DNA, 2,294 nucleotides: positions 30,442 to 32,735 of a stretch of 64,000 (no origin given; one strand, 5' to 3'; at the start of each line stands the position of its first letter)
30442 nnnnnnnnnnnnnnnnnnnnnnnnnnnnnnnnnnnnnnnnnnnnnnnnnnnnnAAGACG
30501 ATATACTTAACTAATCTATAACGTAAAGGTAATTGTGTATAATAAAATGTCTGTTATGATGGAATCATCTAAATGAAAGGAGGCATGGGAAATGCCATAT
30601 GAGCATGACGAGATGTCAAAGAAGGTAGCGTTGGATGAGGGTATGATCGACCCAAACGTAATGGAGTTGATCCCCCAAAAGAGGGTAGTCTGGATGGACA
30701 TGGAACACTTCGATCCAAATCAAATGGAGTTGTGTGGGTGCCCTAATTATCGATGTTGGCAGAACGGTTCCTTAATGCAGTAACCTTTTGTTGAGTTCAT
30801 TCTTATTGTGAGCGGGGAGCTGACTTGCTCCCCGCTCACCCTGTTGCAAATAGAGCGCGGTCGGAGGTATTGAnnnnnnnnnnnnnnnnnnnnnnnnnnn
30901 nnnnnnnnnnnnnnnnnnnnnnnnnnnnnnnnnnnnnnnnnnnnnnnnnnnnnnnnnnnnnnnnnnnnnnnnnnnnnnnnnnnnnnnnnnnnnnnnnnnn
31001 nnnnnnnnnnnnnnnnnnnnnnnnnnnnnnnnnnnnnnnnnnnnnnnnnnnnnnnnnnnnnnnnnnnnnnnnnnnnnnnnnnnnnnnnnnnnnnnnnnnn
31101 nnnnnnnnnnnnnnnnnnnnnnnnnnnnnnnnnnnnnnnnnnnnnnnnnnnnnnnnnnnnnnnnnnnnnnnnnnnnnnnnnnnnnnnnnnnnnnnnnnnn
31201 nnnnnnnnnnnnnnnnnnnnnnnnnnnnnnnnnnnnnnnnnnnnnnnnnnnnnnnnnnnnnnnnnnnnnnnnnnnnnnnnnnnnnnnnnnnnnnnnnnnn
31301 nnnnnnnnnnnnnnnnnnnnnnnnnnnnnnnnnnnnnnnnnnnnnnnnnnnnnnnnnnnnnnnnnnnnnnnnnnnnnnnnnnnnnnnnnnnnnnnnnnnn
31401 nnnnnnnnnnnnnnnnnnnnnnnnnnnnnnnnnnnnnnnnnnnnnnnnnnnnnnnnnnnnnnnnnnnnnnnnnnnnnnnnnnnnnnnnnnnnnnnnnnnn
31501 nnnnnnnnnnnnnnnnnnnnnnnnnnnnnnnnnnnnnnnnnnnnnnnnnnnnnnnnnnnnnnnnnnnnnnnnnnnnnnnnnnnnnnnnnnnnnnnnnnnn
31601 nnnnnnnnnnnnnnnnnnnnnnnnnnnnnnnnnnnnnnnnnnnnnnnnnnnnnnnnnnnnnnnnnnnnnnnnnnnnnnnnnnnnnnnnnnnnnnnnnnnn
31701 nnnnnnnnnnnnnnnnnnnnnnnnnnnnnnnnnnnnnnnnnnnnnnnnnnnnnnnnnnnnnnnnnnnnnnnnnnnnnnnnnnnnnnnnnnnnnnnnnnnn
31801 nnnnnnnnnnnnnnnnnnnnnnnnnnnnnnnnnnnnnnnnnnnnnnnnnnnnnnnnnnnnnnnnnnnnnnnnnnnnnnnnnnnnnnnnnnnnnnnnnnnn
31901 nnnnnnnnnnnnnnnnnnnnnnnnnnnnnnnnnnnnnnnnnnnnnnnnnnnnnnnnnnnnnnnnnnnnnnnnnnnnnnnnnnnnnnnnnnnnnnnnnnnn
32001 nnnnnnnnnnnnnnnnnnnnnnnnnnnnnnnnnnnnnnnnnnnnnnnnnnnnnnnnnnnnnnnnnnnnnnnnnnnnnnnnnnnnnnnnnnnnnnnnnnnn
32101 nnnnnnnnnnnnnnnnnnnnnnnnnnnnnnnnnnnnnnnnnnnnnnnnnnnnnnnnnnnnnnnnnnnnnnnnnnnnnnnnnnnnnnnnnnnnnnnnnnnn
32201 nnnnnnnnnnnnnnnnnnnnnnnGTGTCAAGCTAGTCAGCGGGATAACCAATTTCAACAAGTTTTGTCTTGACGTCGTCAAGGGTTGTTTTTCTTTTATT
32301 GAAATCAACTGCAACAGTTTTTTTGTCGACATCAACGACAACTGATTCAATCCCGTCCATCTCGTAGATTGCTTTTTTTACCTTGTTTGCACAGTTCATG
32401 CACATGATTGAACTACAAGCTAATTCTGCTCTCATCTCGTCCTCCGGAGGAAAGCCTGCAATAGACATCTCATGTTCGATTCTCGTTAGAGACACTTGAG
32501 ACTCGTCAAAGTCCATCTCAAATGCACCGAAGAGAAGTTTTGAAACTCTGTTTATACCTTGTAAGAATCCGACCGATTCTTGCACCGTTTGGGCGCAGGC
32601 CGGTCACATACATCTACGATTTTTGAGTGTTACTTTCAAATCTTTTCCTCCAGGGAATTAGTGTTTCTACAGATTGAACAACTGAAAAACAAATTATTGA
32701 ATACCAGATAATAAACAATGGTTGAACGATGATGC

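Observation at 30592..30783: Precursor peptide architecture: duplicated DPN(V/Q)MEL leader element and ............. core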

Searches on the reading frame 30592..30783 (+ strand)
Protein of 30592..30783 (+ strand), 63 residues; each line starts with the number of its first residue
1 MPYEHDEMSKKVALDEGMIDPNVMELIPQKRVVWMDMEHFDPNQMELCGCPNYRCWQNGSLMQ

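Call 6: search_protein_families(library=pfam, proteins=[window:30592-30783:+], max_evalue=0.01)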
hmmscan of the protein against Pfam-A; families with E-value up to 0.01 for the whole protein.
window:30592-30783:+ (63 aa): 0 families

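Call 7: search_protein_families(library=ncbifam, proteins=[window:30592-30783:+], max_evalue=0.01)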
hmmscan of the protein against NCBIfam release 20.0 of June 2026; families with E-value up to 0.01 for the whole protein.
window:30592-30783:+ (63 aa): 0 families

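Call 8: find_homologous_proteins(query=window:30592-30780:+, max_evalue=1)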
Query seq(63 aa) (63 aa): 2 proteins with E <= 1 among 2 candidates.
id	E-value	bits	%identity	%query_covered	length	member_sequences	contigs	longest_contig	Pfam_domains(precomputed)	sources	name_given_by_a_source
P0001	1.7e-38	147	100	100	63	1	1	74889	-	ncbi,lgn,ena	-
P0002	6.7e-26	107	71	100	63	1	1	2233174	-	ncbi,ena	-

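Call 11: find_encoding_contigs(protein=P0002, flank=8000, max_places=5)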
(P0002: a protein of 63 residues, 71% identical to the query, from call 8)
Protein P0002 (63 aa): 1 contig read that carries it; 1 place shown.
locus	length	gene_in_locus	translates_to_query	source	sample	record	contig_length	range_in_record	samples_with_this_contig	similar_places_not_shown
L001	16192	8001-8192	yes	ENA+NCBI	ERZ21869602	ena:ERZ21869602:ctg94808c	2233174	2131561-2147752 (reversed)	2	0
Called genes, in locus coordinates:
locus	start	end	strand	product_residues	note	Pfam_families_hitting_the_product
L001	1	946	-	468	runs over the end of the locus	PF00171:Aldedh, PF05893:LuxC (weak)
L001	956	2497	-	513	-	-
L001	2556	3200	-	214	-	PF01300:Sua5_yciO_yrdC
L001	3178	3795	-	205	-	PF02660:G3P_acyltransf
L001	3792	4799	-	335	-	PF11104:PilM_2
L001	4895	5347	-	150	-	PF00692:dUTPase, PF22769:DCD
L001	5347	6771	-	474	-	PF02127:Peptidase_M18, PF05343:Peptidase_M42 (faint)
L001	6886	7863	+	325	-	PF00953:Glycos_transf_4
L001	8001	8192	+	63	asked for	-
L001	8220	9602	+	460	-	PF04055:Radical_SAM, PF13353:Fer4_12 (weak)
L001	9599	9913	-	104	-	PF00403:HMA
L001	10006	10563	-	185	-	PF07155:ECF-ribofla_trS, PF12822:ECF_trnsprt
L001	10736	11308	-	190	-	PF18912:DZR_2 (weak)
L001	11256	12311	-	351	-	PF04230:PS_pyruv_trans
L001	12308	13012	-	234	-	PF03808:Glyco_tran_WecG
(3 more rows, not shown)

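Call 24: find_homologous_proteins(query=A1, max_evalue=10)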
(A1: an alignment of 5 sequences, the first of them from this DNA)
Query A1 (5 sequences) (63 aa, profile of the alignment): 6 proteins with E <= 10 among 9 candidates.
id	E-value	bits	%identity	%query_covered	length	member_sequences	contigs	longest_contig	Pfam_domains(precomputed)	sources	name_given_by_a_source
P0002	2.1e-36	141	71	100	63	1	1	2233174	-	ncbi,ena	-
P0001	1.8e-35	138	100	100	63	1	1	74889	-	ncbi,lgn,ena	-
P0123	1.0e-33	133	58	87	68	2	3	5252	-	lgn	-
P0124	2.0e-31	125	44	98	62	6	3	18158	-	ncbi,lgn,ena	-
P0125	8.6e-28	114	58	87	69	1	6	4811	-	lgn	-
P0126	2.1e-26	109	58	87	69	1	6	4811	-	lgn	-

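Call 38: search_protein_representatives(alignment_id=A2)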
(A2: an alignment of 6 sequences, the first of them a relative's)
Query: 6 sequences, 63 profile positions. Proteins with E-value up to 0.001 (for the whole library): 11; up to 1e-10: 8; up to 1e-30: 2. The best 11 are listed.
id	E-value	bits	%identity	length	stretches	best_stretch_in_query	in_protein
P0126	6.5e-33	128.4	-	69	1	1-58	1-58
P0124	2.6e-31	123.3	-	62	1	1-62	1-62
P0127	9.5e-25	102.3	-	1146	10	25-59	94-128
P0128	4.3e-14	68.2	-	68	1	1-56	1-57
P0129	8.5e-12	60.8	-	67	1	1-58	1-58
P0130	9.4e-12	60.7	-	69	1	1-58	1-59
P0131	2.7e-11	59.2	-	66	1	6-58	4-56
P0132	3.7e-11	58.8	-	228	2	1-49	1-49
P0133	3.9e-10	55.5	-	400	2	1-49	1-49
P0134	1.4e-05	40.9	-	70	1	24-61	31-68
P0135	5.5e-04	35.8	-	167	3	38-55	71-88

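Call 40: list_cluster_members(proteins=[P0001, P0003, P0002, P0124, P0134, P0131, P0130, P0132, P0133])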
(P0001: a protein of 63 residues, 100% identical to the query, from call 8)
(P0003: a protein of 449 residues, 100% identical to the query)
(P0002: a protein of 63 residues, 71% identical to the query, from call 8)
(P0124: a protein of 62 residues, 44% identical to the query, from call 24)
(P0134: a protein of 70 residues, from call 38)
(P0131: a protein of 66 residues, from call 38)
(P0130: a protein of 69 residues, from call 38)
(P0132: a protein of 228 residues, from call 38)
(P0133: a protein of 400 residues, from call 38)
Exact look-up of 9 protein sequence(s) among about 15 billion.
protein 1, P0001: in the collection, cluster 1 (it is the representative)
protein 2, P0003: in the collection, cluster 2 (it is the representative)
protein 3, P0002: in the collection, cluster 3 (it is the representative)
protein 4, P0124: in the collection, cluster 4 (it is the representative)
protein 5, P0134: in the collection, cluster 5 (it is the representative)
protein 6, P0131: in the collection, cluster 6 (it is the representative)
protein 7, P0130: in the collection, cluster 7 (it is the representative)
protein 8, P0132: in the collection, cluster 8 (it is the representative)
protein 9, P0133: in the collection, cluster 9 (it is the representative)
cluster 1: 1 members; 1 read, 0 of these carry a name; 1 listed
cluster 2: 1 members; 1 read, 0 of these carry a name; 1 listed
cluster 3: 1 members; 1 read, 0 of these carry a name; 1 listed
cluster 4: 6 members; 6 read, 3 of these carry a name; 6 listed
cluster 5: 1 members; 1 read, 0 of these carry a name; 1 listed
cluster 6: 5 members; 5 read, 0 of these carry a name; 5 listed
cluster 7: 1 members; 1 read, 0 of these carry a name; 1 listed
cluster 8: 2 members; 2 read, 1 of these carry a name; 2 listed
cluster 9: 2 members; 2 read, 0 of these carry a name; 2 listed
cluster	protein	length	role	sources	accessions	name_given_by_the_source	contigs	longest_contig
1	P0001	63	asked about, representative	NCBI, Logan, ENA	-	-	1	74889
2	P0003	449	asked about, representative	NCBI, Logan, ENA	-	-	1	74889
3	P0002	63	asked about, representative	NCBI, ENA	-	-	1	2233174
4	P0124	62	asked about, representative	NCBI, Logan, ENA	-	-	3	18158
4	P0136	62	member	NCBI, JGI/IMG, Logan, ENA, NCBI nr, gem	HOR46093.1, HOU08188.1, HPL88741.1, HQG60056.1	MAG TPA: hypothetical protein PLX04_00560 [Caldisericia bacterium] | hypothetical protein [Caldisericia bacterium]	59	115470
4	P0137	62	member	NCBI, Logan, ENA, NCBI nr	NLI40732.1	MAG: hypothetical protein GX421_06095 [Caldisericales bacterium] | hypothetical protein [Caldisericales bacterium]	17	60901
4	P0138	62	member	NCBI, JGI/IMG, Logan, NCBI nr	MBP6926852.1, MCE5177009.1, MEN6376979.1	MAG: hypothetical protein ABFD23_03195 [Caldisericales bacterium] | hypothetical protein [Caldisericia bacterium]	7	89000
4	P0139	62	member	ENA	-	-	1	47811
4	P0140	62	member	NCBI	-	-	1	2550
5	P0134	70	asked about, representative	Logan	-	-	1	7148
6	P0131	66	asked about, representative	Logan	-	-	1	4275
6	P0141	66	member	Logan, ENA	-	-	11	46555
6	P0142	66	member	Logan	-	-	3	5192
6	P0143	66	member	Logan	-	-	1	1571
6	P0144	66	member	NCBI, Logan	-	-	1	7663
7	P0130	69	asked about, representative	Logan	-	-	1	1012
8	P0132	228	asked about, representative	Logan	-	-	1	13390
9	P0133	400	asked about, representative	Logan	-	-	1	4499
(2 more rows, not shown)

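Call 42: find_encoding_contigs(protein=P0134, flank=6000, max_places=2)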
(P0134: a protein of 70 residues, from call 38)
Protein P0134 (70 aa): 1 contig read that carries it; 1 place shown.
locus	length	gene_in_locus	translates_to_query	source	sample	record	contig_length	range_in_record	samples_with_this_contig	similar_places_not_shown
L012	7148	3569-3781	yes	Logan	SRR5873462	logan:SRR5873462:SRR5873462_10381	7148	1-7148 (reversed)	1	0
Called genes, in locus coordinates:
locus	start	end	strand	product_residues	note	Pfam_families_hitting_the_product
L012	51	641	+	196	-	PF18186:SLATT_4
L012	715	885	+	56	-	-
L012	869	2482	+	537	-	-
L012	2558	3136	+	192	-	-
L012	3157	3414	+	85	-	-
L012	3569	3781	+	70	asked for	-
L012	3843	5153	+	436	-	PF04055:Radical_SAM, PF13353:Fer4_12 (weak)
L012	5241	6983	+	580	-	-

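Call 43: find_encoding_contigs(protein=P0132, flank=6000, max_places=2)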
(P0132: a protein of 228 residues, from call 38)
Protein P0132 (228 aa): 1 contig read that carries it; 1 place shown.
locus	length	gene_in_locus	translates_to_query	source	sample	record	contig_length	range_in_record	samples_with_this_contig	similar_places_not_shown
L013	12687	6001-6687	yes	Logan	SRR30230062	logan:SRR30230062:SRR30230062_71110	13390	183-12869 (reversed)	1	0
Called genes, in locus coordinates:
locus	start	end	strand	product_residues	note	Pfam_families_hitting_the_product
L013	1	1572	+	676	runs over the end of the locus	PF02092:tRNA_synt_2f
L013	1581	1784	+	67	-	PF14697:Fer4_21 (faint), PF12797:Fer4_2 (faint), PF12837:Fer4_6 (faint), PF13237:Fer4_10, PF12800:Fer4_4 (faint), PF12838:Fer4_7 (weak), PF13187:Fer4_9, PF00037:Fer4 (weak), +2 more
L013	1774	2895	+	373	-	PF01855:POR_N, PF17147:PFOR_II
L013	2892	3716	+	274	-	PF02775:TPP_enzyme_C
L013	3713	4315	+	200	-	PF01558:POR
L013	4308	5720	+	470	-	PF03951:Gln-synt_N, PF00120:Gln-synt_C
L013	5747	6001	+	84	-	-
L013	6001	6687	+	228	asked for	-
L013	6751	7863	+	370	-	-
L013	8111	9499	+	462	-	PF00082:Peptidase_S8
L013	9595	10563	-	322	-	PF03054:tRNA_Me_trans, PF20259:tRNA_Me_trans_M, PF20258:tRNA_Me_trans_C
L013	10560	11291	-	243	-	PF00702:Hydrolase, PF13419:HAD_2, PF13242:Hydrolase_like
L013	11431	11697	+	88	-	PF00312:Ribosomal_S15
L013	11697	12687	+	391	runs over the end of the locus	?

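Call 44: find_encoding_contigs(protein=P0131, flank=6000, max_places=2)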
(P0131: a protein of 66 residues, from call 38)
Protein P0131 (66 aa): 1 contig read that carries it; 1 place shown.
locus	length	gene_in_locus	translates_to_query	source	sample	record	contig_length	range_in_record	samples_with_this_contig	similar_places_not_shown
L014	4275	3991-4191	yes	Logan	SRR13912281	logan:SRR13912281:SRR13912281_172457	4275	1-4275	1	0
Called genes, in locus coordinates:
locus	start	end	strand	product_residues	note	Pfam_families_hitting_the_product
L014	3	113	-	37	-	?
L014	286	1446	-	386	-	PF13570:Beta-prop_ACSF4, PF13360:PQQ_2, PF13570:Beta-prop_ACSF4, PF13360:PQQ_2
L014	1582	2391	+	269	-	-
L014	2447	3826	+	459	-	PF18195:GatD_N, PF00710:Asparaginase, PF17763:Asparaginase_C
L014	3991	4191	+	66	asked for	-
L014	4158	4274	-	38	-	?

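Call 47: find_related_loci(query=A2, collection=genome_contigs, flank=5000)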
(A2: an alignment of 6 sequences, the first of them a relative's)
Query A2 (63 aa) in genome_contigs; peptide patterns used: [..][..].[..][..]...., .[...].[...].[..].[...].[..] (x = any residue, [..] = any of these).
34 stretches matched a pattern; 5 encode a relative of the query (tblastn E <= 1e-3); 5 distinct loci.
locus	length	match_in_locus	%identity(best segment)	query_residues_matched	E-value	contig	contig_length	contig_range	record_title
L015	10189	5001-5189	71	1-63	5e-30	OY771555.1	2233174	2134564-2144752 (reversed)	MAG: Caldisericia bacterium isolate 048577e4-24bb-4769-bfae-6f43d69425f4 genome assembly, chromosome: 1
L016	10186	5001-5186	44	1-62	1e-19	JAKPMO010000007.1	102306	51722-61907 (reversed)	MAG: Caldisericota bacterium isolate JPAS_metabat.17 k141_166817, whole genome shotgun sequence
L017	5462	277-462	44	1-62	8e-20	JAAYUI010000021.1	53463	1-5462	MAG: Caldisericales bacterium isolate AS27yjCOA_144 145553_AS27, whole genome shotgun sequence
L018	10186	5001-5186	44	1-62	1e-19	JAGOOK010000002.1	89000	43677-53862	MAG: Caldisericia bacterium isolate Go_SlDig_bin_249 Go_SlDig_548_length_89000_cov_19.099603, whole genome shotgun seque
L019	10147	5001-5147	41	1-49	7e-12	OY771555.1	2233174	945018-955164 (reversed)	MAG: Caldisericia bacterium isolate 048577e4-24bb-4769-bfae-6f43d69425f4 genome assembly, chromosome: 1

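Call 67: predict_structure(alignment_id=A2)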
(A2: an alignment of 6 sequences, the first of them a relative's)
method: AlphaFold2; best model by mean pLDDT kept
length: 63 residues; sequences in the alignment: 6
mean_pLDDT: 45.8   pTM: 0.25
mean pLDDT of the five models: 45.8, 44.0, 42.8, 42.2, 41.0
residues with pLDDT >= 90: 0; 70-90: 0; 50-70: 21; < 50: 42
segments of 3 or more residues with pLDDT < 50: 1-5, 16-30, 44-63
pLDDT, mean of each block of 10 residues (from residue 1): 50 49 45 52 47 36 30
secondary structure, 60 per line:
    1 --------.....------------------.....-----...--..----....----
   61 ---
elements in order: E9-13 E32-36 H53-56

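Call 69: search_protein_families(library=pfam, proteins=[P0132, P0133, L013:6751-7860:+, L013:5747-5998:+, L012:869-2479:+, L012:2558-3133:+, L012:3157-3411:+, L012:5241-6980:+], max_evalue=0.01)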
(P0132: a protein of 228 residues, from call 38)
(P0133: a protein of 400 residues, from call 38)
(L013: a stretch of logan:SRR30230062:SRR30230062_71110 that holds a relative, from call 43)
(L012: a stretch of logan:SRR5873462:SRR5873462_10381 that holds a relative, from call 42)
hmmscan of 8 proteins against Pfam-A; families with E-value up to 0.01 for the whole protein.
P0132 (228 aa): 0 families

P0133 (400 aa): 1 family
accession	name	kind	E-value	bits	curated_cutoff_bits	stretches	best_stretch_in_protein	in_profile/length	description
PF04519.19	Bactofilin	-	0.00069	20.3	27.9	0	245-311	13-81/98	Polymer-forming cytoskeletal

L013:6751-7860:+ (370 aa): 1 family
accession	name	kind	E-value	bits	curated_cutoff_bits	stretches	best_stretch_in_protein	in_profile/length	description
PF13360.13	PQQ_2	-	0.0017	18.5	27.6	0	186-297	3-107/233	Outer membrane protein assembly factor BamB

L013:5747-5998:+ (84 aa): 1 family
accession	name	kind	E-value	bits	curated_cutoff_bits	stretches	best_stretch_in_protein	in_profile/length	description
PF12651.13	RHH_3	-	6.2e-05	23.3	21.6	1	30-72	2-44/44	Ribbon-helix-helix domain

L012:869-2479:+ (537 aa): 0 families

L012:2558-3133:+ (192 aa): 0 families

L012:3157-3411:+ (85 aa): 0 families

L012:5241-6980:+ (580 aa): 0 families

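Call 79: search_protein_families(library=ncbifam, alignment_id=A3, max_evalue=10)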
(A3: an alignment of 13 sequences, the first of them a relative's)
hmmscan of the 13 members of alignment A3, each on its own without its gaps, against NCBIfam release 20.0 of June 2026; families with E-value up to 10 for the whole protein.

A. member 1, P0001 (63 aa): 0 families

B. families by the number of members that match (of 13 scanned): 2 families
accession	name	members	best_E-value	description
NF012148.0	blaKHM-HMB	1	0.066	KHM/HMB family subclass B1 metallo-beta-lactamase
NF041632.1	blaKHM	1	0.089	KHM family subclass B1 metallo-beta-lactamase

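Call 91: find_related_loci(query=A2, collection=metagenome_contigs, flank=3000)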
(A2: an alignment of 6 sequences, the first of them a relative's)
Query A2 (63 aa) in metagenome_contigs; peptide patterns used: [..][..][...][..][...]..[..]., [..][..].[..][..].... (x = any residue, [..] = any of these).
229 stretches matched a pattern; 2 encode a relative of the query (tblastn E <= 1e-3); 2 distinct loci.
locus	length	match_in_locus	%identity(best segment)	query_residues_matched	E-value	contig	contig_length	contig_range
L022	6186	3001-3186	44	1-62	3e-20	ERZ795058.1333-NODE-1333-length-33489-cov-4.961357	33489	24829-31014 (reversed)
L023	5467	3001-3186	44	1-62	3e-20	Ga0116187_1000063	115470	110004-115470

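Call 96: find_encoding_contigs(protein=P0125, flank=4000, max_places=2)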
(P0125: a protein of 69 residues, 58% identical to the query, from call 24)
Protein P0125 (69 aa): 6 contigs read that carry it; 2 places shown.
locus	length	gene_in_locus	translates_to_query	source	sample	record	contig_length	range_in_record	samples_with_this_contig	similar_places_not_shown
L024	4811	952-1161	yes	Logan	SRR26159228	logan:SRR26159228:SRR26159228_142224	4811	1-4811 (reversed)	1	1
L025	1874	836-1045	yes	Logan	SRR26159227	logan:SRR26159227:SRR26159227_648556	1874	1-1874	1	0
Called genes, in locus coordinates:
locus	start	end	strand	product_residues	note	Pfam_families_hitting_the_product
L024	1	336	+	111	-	?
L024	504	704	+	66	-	-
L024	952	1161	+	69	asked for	-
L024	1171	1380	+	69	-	-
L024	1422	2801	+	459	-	PF04055:Radical_SAM, PF13353:Fer4_12 (weak)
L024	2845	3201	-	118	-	-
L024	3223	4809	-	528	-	?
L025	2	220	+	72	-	?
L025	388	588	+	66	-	-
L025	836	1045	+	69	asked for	-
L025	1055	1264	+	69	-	-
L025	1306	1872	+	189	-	?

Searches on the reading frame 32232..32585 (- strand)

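Call 6: search_protein_families(library=pfam, proteins=[window:32232-32585:-], max_evalue=0.01)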
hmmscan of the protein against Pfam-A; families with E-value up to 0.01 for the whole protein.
window:32232-32585:- (117 aa): 2 families
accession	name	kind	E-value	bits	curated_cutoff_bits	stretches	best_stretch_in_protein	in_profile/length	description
PF00403.32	HMA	-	4.2e-15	56.3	24.8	1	60-114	7-61/62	Heavy-metal-associated domain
PF19803.4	DUF6286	-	0.0028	18.5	35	1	65-109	40-84/108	Family of unknown function (DUF6286)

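Call 7: search_protein_families(library=ncbifam, proteins=[window:32232-32585:-], max_evalue=0.01)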
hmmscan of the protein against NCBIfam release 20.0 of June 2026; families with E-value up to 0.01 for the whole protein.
window:32232-32585:- (117 aa): 14 families
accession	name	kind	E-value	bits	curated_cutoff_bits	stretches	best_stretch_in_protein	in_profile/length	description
NF033795.1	chaper_CopZ_Bs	exception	2.1e-16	59.8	91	1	60-114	9-63/66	copper chaperone CopZ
TIGR00003.1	TIGR00003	subfamily_domain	2.3e-14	53.3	62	1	54-115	3-64/66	copper ion binding protein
NF033794.2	chaper_CopZ_Eh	exception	1.3e-13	50.8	95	1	56-116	5-65/68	copper chaperone CopZ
NF033556.1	MerTP_fusion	equivalog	4.5e-10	39.4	180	1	47-115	116-184/186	mercuric transport protein MerTP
NF033781.1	chaper_CopP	exception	6.2e-10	39.1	112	1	54-114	3-62/65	copper-binding metallochaperone CopP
NF045683.1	MerT_CopZ_Se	exception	2e-08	34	375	1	50-116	161-227/235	MerT/CopZ fusion-like heavy metal transport selenoprotein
NF041115.1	UxxU_metal_bind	equivalog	1.1e-07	31.9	95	1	53-116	6-69/74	metal-binding (seleno)protein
TIGR02052.1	MerP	equivalog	1.4e-07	32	92.55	1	55-116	27-88/92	mercury resistance system periplasmic binding protein MerP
NF033553.1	MerP_Gpos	exception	2e-06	27.6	110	1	60-115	51-110/112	mercury resistance system substrate-binding protein MerP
NF047957.1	CopZ_AFE_1862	equivalog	2.3e-06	27.9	85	1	54-102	2-50/62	CopZ family metallochaperone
NF047536.1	Cu_chaper_CsoZ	equivalog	0.00021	21.7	77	1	58-96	8-46/66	putative copper chaperone CsoZ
NF010311.1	PRK13748.1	subfamily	0.00028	19.9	600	1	55-116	3-63/560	mercury(II) reductase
NF008262.1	PRK11033.1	equivalog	0.00065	18.3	1005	1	48-114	38-102/731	zinc/cadmium/mercury/lead-transporting ATPase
NF007952.0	PRK10671.1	equivalog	0.0055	14.9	1316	1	53-98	105-150/838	copper-exporting P-type ATPase CopA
